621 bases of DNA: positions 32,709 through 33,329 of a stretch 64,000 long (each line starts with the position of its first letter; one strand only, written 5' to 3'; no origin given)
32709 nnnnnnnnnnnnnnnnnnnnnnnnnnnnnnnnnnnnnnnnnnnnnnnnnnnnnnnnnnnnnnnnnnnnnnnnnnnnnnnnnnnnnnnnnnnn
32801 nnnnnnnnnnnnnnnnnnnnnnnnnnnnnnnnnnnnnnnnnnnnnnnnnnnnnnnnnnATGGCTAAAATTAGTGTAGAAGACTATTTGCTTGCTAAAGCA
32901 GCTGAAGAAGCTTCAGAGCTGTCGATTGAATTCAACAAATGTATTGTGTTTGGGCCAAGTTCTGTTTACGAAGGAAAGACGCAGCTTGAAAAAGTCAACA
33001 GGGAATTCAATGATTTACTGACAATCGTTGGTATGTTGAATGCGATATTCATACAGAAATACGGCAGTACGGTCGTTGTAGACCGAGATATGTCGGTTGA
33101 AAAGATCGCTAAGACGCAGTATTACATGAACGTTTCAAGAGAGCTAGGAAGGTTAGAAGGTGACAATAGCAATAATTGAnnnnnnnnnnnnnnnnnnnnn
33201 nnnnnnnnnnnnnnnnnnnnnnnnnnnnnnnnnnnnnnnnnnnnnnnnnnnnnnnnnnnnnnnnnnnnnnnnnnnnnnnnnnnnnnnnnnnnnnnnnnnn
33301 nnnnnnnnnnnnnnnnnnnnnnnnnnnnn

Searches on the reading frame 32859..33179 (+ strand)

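Call 89: search_protein_families(library=phrogs, proteins=[window:32859-33179:+], max_evalue=0.01)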
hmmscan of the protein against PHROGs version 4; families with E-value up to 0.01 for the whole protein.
window:32859-33179:+ (106 aa): 1 family
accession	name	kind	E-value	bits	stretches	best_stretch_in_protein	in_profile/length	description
phrog_4856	-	other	8.9e-13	49.3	1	1-99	81-179/195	nucleoside triphosphate pyrophosphohydrolase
